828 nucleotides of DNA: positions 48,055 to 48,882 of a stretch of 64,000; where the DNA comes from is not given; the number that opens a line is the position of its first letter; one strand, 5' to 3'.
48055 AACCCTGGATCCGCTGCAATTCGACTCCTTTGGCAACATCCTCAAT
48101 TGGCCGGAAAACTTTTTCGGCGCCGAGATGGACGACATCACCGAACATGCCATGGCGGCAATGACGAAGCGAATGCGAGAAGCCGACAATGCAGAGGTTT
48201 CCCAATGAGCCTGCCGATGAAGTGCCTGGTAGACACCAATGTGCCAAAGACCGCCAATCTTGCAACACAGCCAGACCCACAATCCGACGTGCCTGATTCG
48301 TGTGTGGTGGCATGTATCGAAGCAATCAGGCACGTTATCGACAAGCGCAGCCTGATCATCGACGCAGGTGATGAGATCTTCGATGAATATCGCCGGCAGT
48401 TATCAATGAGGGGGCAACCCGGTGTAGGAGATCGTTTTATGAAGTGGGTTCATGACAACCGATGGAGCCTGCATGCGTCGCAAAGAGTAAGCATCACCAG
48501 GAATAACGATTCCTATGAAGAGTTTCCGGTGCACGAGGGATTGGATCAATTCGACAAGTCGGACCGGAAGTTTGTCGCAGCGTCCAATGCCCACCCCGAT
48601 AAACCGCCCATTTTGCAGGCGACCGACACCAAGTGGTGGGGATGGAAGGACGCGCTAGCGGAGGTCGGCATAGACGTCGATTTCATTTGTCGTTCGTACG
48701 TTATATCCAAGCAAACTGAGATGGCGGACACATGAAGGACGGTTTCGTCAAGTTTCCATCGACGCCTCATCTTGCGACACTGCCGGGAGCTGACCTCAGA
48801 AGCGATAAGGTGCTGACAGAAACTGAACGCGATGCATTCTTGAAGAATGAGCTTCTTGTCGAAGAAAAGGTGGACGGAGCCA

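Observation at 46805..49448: Low-G+C operon of a DUF3696-type ATPase, a PIN-like nuclease and an RNA ligase: candidate defence or RNA damage-repair system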

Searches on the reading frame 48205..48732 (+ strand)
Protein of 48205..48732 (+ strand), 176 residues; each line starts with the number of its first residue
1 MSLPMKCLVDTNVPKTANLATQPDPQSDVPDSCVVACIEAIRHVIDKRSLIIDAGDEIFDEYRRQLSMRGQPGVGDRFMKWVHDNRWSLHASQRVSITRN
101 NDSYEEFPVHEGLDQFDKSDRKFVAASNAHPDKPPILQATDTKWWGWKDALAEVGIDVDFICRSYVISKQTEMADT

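Call 3: search_protein_families(library=pfam, proteins=[window:48205-48732:+], max_evalue=0.1)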
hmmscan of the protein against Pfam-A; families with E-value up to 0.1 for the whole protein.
window:48205-48732:+ (176 aa): 0 families

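Call 4: search_protein_families(library=padloc, proteins=[window:48205-48732:+], max_evalue=0.1)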
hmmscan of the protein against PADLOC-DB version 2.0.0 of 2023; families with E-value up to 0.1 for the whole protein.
window:48205-48732:+ (176 aa): 1 family
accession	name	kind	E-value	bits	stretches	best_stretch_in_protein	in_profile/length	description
PDLC04147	HEC-03A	-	3.5e-29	100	1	5-165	1-154/159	-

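Call 5: search_protein_families(library=ncbifam, proteins=[window:48205-48732:+], max_evalue=0.1)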
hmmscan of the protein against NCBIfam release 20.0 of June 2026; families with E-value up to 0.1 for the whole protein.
window:48205-48732:+ (176 aa): 0 families

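Call 11: find_homologous_proteins(query=window:48205-48732:+)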
Query window:48205-48732:+ (176 aa): 1402 proteins with E <= 0.001 among 1417 candidates; the best 120 are listed.
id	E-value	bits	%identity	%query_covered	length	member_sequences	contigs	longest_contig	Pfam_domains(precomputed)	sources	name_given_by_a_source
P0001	5.5e-110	383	95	99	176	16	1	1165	-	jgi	jgi:hypothetical protein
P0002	3.7e-99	348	86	99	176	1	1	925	-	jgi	jgi:hypothetical protein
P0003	9.3e-99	347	84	99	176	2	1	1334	-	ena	-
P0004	8.8e-94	330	80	100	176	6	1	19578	-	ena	-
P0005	4.8e-93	328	80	100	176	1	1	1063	-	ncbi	-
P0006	9.5e-93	327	83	95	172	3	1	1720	-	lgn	-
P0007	1.8e-92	326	81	98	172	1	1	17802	-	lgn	-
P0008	2.7e-91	322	77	100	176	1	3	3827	-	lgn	-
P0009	3.4e-91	322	78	100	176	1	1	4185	-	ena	-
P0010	4.9e-91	321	78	100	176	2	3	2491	-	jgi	jgi:hypothetical protein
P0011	5.1e-91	321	80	98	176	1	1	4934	-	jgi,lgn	jgi:hypothetical protein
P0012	1.7e-90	320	77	100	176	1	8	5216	-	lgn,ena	-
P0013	1.9e-90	320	77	100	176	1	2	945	-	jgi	jgi:hypothetical protein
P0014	1.9e-90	319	77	100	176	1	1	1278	-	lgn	-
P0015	4.2e-90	318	78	98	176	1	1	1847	-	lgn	-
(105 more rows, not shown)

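Call 13: find_related_loci(query=window:48205-48732:+, collection=genome_contigs, flank=6000)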
Query window:48205-48732:+ (176 aa) in genome_contigs; peptide patterns used: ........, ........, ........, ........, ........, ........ (x = any residue, [..] = any of these).
288 stretches matched a pattern; 86 encode a relative of the query (tblastn E <= 1e-3); the best 80 are kept; 80 distinct loci.
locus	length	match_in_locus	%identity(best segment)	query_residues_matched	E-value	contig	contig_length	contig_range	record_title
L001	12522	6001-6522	93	1-174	2e-111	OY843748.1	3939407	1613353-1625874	MAG: bacterium isolate 9408d56b-0626-48ff-8cc4-40385ffb9045 genome assembly, chromosome: 1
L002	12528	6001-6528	77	1-176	6e-95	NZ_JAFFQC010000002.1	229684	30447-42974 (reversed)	Desulfobulbus alkaliphilus strain DSM 24258 NODE_2_length_229684_cov_80.4729, whole genome shotgun sequence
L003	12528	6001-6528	77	1-176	3e-93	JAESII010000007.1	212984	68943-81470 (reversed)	MAG: Synergistaceae bacterium isolate MAG3 JKF15_7, whole genome shotgun sequence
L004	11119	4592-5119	77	1-176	4e-93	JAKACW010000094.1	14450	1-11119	MAG: Proteobacteria bacterium isolate WH4.bin33 NODE_3566_length_14450_cov_2.293165, whole genome shotgun sequence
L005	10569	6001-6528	76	1-176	3e-92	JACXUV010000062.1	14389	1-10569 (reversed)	MAG: Rhodobacterales bacterium isolate DE15.006 scaffold_405, whole genome shotgun sequence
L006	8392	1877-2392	76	1-172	3e-91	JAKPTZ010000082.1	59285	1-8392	MAG: Deltaproteobacteria bacterium isolate USPA_maxbin.063 k141_126845, whole genome shotgun sequence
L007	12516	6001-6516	77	1-172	2e-91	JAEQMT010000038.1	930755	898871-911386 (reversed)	MAG: Desulfofustis sp. PB-SRB1 isolate PB-SRB1-LS01-2011a unitig_67_otuB, whole genome shotgun sequence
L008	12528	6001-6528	74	1-176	9e-90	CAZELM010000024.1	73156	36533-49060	MAG TPA_asm: uncultured bacterium isolate binchicken_co115_84 genome assembly, contig: NODE_685_length_73156_cov_150.642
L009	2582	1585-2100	76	1-172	6e-92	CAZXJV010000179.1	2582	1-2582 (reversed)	MAG TPA_asm: uncultured Treponema sp. isolate SRP241326_co1_322 genome assembly, contig: NODE_42705_length_2582_cov_5.11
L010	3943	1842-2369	75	1-176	2e-89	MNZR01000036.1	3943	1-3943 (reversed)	MAG: Syntrophobacteraceae bacterium CG2_30_61_12 cg2_3.0_scaffold_24665_c, whole genome shotgun sequence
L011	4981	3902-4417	74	1-172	1e-88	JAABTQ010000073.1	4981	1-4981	MAG: Desulfobacteraceae bacterium isolate S24.Bin046 Scaffold_74, whole genome shotgun sequence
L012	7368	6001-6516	72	1-172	6e-87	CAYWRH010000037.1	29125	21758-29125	MAG TPA_asm: uncultured Desulfatiglans sp. isolate SRP167436_co1_198 genome assembly, contig: NODE_2325_length_29125_cov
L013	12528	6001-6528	73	1-176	1e-86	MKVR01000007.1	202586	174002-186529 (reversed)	MAG: Nitrosospira sp. 56-18 SCNpilot_expt_300_bf_scaffold_121, whole genome shotgun sequence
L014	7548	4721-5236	72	1-172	8e-87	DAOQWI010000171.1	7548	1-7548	MAG TPA_asm: Candidatus Ozemobacteraceae bacterium isolate AMR_MDS_1066 NODE_10157_length_7548_cov_6.437208, whole genom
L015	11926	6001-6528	72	1-176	2e-86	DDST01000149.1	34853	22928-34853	MAG TPA_asm: Proteobacteria bacterium UBA2383 UBA2383_contig_6870, whole genome shotgun sequence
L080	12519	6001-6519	43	8-166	2e-37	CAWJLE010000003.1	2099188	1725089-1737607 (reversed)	MAG: uncultured Chloroflexia bacterium isolate MFD02416.bin.2.92 genome assembly, contig: contig_69923, whole genome sho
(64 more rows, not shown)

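Call 33: search_solved_structures(query=A1, max_evalue=10, show_alignments=2)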
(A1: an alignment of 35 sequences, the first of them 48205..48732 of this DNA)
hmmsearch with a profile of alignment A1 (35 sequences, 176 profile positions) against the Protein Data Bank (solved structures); distinct sequences matched with E-value up to 10: 1.
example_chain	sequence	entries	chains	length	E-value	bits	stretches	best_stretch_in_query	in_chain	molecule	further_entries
5cwi_A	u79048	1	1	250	0.68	12.8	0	15-45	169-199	Designed helical repeat protein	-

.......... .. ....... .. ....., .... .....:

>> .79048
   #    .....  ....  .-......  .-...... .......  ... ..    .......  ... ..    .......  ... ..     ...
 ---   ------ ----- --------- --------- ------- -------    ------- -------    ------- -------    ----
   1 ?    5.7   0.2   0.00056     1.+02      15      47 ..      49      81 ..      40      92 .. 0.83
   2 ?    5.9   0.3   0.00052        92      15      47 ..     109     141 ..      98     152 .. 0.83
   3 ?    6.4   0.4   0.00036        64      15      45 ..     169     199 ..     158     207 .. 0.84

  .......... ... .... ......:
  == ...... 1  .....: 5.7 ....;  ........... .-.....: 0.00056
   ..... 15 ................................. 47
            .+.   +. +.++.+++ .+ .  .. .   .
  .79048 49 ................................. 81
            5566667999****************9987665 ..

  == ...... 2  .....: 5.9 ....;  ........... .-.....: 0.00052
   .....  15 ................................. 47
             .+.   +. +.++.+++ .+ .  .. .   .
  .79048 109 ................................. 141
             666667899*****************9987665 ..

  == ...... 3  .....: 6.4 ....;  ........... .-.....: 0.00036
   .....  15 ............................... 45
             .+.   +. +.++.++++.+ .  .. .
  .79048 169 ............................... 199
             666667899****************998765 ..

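Call 36: predict_structure(alignment_id=A1)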
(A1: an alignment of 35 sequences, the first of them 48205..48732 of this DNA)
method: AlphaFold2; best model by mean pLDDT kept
length: 176 residues; sequences in the alignment: 35
mean_pLDDT: 46.0   pTM: 0.37
mean pLDDT of the five models: 46.0, 45.6, 43.5, 40.9, 38.8
residues with pLDDT >= 90: 0; 70-90: 4; 50-70: 53; < 50: 119
segments of 3 or more residues with pLDDT < 50: 10-23, 32-34, 36-38, 40-87, 93-113, 115-134, 136-140
pLDDT, mean of each block of 10 residues (from residue 1): 52 34 47 48 42 33 33 37 46 39 36 47 42 49 61 66 64 59
secondary structure, 60 per line:
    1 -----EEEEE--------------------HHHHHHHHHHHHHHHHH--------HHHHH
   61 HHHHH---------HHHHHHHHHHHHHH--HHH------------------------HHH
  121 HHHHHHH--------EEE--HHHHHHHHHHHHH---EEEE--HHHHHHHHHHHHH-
elements in order: E6-10 H31-47 H56-65 H75-88 H118-127 E136-138 H141-153 E157-160 H163-175

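Call 45: search_protein_representatives(alignment_id=A1)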
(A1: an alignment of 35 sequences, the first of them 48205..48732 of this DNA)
Query: 35 sequences, 176 profile positions. Proteins with E-value up to 0.001 (for the whole library): 1281; up to 1e-10: 881; up to 1e-30: 150. The best 150 are listed.
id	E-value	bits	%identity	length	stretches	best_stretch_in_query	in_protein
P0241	4.3e-110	381.5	-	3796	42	49-113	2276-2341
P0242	7.0e-77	273.4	-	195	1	2-176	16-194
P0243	7.4e-69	247.2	-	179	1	2-175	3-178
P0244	1.5e-68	246.2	-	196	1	3-142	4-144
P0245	2.2e-67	242.5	-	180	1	4-174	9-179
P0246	6.1e-61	221.4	-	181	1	7-174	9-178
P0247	5.6e-60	218.3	-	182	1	1-172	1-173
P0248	6.9e-60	218.0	-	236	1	6-173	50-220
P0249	9.9e-57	207.7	-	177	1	1-174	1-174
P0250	4.8e-56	205.5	-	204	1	1-143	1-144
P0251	3.0e-54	199.6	-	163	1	14-174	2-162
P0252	1.8e-53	197.1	-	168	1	6-168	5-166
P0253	2.3e-52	193.5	-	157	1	1-115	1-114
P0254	5.3e-52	192.3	-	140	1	49-174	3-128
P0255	7.7e-51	188.6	-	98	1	79-175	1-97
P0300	2.0e-37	144.8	-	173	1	6-175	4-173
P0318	7.2e-36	139.8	-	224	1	76-173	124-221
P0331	7.4e-35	136.5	-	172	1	6-170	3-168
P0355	4.3e-33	130.7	-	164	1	7-166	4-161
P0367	3.5e-32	127.8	-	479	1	5-167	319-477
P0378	1.7e-31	125.5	-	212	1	1-165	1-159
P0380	2.2e-31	125.2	-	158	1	6-162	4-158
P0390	9.4e-31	123.1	-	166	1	7-167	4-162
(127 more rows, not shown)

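Call 47: search_solved_structures(query=A3, max_evalue=10, show_alignments=3)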
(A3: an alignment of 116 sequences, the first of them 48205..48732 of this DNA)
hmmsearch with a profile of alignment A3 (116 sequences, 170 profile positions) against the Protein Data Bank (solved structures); distinct sequences matched with E-value up to 10: 3.
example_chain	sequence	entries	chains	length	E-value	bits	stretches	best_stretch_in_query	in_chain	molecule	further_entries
5ll1_A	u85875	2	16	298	0.65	12.7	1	85-144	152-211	Uricase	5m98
9c0x_H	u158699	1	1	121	0.78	12.4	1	62-140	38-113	Antibody 31.b.09 Fab heavy chain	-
2rgn_B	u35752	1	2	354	1.7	11.3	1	20-65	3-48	Rho guanine nucleotide exchange factor 25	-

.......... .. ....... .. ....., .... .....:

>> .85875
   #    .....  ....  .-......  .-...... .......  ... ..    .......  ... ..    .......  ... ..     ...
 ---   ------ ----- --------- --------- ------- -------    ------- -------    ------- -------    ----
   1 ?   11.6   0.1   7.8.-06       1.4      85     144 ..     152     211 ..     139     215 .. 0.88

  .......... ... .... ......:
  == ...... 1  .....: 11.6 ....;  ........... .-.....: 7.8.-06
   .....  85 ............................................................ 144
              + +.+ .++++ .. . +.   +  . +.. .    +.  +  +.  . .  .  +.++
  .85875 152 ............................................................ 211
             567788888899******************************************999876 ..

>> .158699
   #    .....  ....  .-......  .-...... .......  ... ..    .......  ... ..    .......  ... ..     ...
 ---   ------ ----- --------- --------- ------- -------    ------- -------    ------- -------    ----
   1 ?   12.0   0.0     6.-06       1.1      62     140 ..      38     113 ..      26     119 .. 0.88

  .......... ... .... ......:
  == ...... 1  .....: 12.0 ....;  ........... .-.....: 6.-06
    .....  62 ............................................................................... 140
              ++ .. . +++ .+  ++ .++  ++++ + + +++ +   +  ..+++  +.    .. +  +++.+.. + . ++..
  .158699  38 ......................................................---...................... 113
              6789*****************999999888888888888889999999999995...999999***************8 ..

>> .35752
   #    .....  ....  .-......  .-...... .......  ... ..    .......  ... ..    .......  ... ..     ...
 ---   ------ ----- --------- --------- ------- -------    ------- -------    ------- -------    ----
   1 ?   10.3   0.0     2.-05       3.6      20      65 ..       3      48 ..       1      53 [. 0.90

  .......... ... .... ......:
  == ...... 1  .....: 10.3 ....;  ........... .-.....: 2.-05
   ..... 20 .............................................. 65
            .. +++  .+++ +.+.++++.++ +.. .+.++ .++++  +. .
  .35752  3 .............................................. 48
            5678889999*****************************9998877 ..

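Call 48: search_protein_families(library=pfam, alignment_id=A3, max_evalue=1)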
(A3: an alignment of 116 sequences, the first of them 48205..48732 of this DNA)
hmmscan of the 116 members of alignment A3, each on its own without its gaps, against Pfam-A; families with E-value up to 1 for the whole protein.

A. member 1, window:48205-48732:+ (176 aa): 1 family
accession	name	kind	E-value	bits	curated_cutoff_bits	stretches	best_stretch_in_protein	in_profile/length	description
PF19227.5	Salyut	-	0.23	12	27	1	76-91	29-44/51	Salyut domain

B. families by the number of members that match (of 116 scanned): 47 families (the first 25 are shown)
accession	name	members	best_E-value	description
PF13470.12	PIN_3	29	0.00052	PIN domain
PF01850.27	PIN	3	0.0044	PIN domain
PF04199.19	Cyclase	2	0.0046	Putative cyclase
PF15320.11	RAM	1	0.00099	mRNA cap methylation, RNMT-activating mini protein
PF02069.22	Metallothio_Pro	1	0.0086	Prokaryotic metallothionein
PF21032.3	PROPPIN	1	0.014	PROPPIN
PF14979.11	TMEM52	1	0.016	Transmembrane 52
PF12163.13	HobA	1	0.021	DNA replication regulator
PF12631.12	MnmE_helical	1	0.023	MnmE helical domain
PF11574.13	Rpf1_C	1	0.029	Resuscitation-promoting factor Rpf1, C-terminal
PF22935.1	RM44_endonuclase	1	0.032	Large ribosomal subunit protein mL44, endonuclease domain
PF03165.22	MH1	1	0.043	MH1 domain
PF08860.15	DUF1827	1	0.043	Domain of unknown function (DUF1827)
PF08532.16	Glyco_hydro_42M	1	0.052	Beta-galactosidase trimerisation domain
PF16289.11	PIN_12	1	0.052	PIN domain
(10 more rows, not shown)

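Call 57: search_protein_families(library=pfam, proteins=[L080:6551-9379:+], max_evalue=0.001)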
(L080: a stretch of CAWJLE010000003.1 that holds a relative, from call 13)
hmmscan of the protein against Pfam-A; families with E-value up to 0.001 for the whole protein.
L080:6551-9379:+ (943 aa): 1 family
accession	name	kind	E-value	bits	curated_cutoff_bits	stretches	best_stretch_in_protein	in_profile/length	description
PF04465.17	DUF499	-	3.2e-34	118.4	23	1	134-514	35-422/1024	Protein of unknown function (DUF499)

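Call 61: search_protein_families(library=pfam, alignment_id=A4, max_evalue=0.00001)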
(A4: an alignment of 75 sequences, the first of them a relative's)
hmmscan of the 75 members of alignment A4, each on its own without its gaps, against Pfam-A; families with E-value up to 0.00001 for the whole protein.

A. member 1, L003:1767-4580:+ (938 aa): 1 family
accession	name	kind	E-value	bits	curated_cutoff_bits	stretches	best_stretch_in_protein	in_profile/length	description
PF01555.25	N6_N4_Mtase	-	1.9e-18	67.7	26.7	1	109-167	152-205/221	DNA methylase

B. families by the number of members that match (of 75 scanned): 86 families (the first 25 are shown)
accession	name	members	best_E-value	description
PF01555.25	N6_N4_Mtase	18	1.7e-18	DNA methylase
PF04851.21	ResIII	7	2.5e-18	Type III restriction enzyme, res subunit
PF13304.12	AAA_21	5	5e-39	AAA domain, putative AbiEii toxin, Type IV TA system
PF00270.35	DEAD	5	4.5e-27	DEAD/DEAH box helicase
PF02463.25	SMC_N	4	1e-14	RecF/RecN/SMC N terminal domain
PF18766.7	SWI2_SNF2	3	9e-55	SWI2/SNF2 ATPase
PF00860.26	Xan_ur_permease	3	5.1e-49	Permease family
PF00271.37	Helicase_C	3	1.8e-26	Helicase conserved C-terminal domain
PF13175.12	AAA_15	3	1.9e-26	AAA ATPase domain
PF13401.12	AAA_22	3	1.1e-08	AAA domain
PF06250.17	YhcG_C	2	4.5e-56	YhcG PDDEXK nuclease domain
PF02384.22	N6_Mtase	2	1e-52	N-6 DNA Methylase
PF00176.29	SNF2-rel_dom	2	1.9e-43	SNF2-related domain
PF00004.35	AAA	2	2.5e-38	ATPase family associated with various cellular activities (AAA)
PF04313.20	HSDR_N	2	1.4e-35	Type I restriction enzyme R protein N terminus (HSDR_N)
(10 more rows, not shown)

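Call 62: search_protein_families(library=pfam, alignment_id=A5, max_evalue=0.00001)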
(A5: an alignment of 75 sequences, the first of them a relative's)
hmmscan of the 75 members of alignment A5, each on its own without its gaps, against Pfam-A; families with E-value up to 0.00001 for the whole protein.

A. member 1, L003:7214-10123:+ (970 aa): 4 families
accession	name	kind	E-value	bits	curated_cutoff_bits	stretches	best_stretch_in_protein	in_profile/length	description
PF00271.37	Helicase_C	-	4.6e-25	88.4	23.5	1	489-600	4-110/110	Helicase conserved C-terminal domain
PF00176.29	SNF2-rel_dom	-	3.3e-17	63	24.9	1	121-329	19-200/290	SNF2-related domain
PF04851.21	ResIII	-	4.3e-09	36.9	22.5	1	103-286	4-163/164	Type III restriction enzyme, res subunit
PF00270.35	DEAD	-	7.5e-07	29.5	26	1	105-287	2-162/167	DEAD/DEAH box helicase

B. families by the number of members that match (of 75 scanned): 68 families (the first 25 are shown)
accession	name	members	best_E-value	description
PF00271.37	Helicase_C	19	8.6e-26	Helicase conserved C-terminal domain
PF04851.21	ResIII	18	2.8e-40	Type III restriction enzyme, res subunit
PF00270.35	DEAD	16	1.9e-13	DEAD/DEAH box helicase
PF00176.29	SNF2-rel_dom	14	4.8e-20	SNF2-related domain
PF08665.17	PglZ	7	2.4e-53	PglZ domain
PF04055.27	Radical_SAM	4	3.7e-09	Radical SAM superfamily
PF02310.24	B12-binding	4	1.4e-08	B12 binding domain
PF22548.2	AEP-TOTE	2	3e-102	TOTE conflict system, Archaeo-Eukaryotic Primase domain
PF00155.27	Aminotran_1_2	2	2.8e-40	Aminotransferase class I and II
PF01896.25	DNA_primase_S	2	1.9e-10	DNA primase small subunit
PF02901.20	PFL-like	1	1.1e-223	Pyruvate formate lyase-like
PF25183.1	OMP_b-brl_4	1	6.4e-179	Outer membrane beta barrel domain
PF01970.21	TctA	1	5.1e-130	Tripartite tricarboxylate transporter TctA family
PF04257.20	Exonuc_V_gamma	1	1.7e-108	Exodeoxyribonuclease V, gamma subunit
PF12137.13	RapA_C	1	1.1e-103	RNA polymerase recycling family C-terminal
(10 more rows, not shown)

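Call 63: find_encoding_contigs(protein=P0300, flank=5000, max_places=4)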
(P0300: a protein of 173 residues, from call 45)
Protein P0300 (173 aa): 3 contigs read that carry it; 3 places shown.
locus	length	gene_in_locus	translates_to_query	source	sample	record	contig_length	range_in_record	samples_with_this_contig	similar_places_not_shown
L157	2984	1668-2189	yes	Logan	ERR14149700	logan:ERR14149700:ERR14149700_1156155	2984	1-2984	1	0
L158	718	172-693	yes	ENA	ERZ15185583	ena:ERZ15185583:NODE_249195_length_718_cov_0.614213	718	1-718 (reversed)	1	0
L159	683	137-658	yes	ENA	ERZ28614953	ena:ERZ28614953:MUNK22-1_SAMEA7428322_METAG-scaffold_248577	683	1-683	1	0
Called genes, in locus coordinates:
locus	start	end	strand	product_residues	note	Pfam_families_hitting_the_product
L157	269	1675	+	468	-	PF13175:AAA_15, PF13304:AAA_21, PF13175:AAA_15, PF12476:DUF3696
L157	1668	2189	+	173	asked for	-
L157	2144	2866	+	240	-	PF09414:RNA_ligase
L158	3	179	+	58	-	?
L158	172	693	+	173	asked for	-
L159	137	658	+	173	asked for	-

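Call 64: find_encoding_contigs(protein=P0390, flank=4000, max_places=3)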
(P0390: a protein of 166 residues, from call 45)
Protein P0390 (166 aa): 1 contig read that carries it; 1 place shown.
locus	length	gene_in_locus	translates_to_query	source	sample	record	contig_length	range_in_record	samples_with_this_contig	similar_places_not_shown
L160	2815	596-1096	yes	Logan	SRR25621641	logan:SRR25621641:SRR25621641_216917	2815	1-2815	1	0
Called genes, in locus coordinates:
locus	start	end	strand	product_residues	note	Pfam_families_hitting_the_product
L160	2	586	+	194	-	?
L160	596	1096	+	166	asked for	-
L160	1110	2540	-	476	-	PF00669:Flagellin_N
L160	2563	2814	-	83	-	?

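Call 65: find_encoding_contigs(protein=P0380, flank=4000, max_places=3)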
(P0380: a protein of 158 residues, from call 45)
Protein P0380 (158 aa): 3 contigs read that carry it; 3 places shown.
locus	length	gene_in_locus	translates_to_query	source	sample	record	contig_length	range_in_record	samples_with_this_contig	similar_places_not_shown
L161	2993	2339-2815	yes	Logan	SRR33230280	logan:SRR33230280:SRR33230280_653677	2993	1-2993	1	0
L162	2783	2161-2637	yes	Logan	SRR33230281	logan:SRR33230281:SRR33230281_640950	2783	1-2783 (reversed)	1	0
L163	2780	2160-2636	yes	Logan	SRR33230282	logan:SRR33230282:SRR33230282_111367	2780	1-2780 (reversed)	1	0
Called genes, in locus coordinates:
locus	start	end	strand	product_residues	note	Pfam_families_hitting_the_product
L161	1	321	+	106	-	?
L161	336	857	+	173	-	PF13279:4HBT_2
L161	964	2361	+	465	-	PF13175:AAA_15, PF13304:AAA_21, PF12476:DUF3696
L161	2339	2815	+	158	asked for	-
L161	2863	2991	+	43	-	?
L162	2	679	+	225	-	?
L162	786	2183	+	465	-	PF13175:AAA_15, PF13304:AAA_21, PF12476:DUF3696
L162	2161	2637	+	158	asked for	-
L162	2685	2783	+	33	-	?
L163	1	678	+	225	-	?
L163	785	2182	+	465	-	PF13175:AAA_15, PF13304:AAA_21, PF12476:DUF3696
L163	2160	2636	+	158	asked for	-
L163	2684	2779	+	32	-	?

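Call 66: find_encoding_contigs(protein=P0355, flank=4000, max_places=3)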
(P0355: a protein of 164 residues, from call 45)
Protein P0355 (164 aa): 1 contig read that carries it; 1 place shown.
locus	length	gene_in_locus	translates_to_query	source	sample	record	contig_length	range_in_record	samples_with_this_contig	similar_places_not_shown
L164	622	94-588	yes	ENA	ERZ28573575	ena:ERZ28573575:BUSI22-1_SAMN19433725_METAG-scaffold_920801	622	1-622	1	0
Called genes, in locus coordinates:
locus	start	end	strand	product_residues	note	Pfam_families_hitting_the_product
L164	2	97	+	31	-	?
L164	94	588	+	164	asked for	-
